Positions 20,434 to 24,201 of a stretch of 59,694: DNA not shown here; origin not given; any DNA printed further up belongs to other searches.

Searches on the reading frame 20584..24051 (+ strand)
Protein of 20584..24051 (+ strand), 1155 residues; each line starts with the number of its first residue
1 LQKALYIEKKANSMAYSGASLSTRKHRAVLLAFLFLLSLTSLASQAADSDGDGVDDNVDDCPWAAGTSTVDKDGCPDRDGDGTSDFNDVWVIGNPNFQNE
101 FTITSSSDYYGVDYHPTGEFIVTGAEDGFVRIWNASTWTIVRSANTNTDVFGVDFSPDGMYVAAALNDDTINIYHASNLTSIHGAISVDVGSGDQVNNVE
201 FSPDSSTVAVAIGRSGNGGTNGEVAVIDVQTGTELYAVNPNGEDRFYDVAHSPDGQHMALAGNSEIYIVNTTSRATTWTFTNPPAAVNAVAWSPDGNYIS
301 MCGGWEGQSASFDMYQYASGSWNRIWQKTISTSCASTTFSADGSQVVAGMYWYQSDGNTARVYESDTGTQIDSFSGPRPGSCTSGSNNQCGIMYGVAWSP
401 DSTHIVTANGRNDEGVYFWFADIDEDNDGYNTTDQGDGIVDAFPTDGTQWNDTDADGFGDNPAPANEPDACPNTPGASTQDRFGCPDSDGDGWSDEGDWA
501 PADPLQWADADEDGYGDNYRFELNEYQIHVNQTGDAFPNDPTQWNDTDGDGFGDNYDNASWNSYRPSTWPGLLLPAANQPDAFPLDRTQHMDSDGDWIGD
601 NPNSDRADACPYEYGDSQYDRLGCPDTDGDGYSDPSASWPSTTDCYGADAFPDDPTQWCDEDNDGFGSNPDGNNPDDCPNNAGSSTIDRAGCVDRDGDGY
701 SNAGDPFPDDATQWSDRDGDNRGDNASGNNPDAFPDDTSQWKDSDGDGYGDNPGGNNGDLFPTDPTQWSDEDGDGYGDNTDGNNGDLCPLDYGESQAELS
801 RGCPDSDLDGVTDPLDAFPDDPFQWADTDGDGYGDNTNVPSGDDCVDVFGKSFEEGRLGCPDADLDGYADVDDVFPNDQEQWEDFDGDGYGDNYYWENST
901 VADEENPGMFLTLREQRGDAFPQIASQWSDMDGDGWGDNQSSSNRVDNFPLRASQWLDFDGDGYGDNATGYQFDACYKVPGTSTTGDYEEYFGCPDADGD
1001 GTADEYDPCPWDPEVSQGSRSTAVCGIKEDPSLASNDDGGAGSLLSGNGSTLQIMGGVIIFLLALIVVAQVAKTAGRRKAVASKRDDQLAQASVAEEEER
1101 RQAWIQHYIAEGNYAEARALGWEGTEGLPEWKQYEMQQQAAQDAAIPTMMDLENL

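Call 10: search_protein_families(library=pfam, proteins=[window:20584-24051:+], max_evalue=0.0001)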
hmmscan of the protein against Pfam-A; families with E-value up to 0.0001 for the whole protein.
window:20584-24051:+ (1155 aa): 20 families
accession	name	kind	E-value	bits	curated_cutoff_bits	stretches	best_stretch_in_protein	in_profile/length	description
PF23414.1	Beta-prop_EML_2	-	6.1e-27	95.1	90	2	110-211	2-99/266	Echinoderm microtubule-associated protein second beta-propeller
PF25174.1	Beta-prop_THOC3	-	7.7e-26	91.1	305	2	91-211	155-272/272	THOC3 beta-propeller domain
PF00400.38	WD40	-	5.6e-21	74.5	27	1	108-134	13-39/39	WD domain, G-beta repeat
PF24814.1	WD40_Prp19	-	1.8e-19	70.3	320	1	105-211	134-238/281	Prp19 WD40 domain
PF24817.1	WD40_WDHD1_1st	-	6.4e-15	55.5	109.9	1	84-302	63-283/291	WDHD1 first WD40 domain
PF24807.1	WD40_CDC20-Fz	-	2e-14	54.1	200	1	218-419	109-292/292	CDC20/Fizzy WD40 domain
PF23393.2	Beta-prop_WDR90_POC16_2nd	-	5.8e-10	39.3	60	1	103-178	32-109/291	WDR90/POC16, second beta-propeller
PF25173.1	Beta-prop_WDR3_1st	-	9.9e-10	38.8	154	0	112-175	119-183/184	WDR3 first beta-propeller domain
PF12894.13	ANAPC4_WD40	-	1.3e-09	38.6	22.9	0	109-149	41-81/91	Anaphase-promoting complex subunit 4 WD40 domain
PF24805.1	EIF3I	-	3.1e-09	36.8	200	1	110-308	56-253/324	EIF3I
PF25460.1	Beta-prop_Aladin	-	1.6e-07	31.3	171.1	0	110-179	157-225/340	Aladin seven-bladed propeller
PF08662.17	eIF2A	-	4e-07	30.6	20.5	0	112-167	106-163/194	Eukaryotic translation initiation factor eIF2A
PF25171.1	Beta-prop_WDR36-Utp21_1st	-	5.1e-07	29.8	80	0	219-315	127-223/266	WDR36/Utp21 first beta-propeller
PF25175.1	Beta-prop_WDR5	-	2.3e-06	27.6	250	1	110-178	140-210/296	WDR5 beta-propeller domain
PF24796.1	WDR55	-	1.5e-05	24.6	200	0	103-178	4-84/296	WDR55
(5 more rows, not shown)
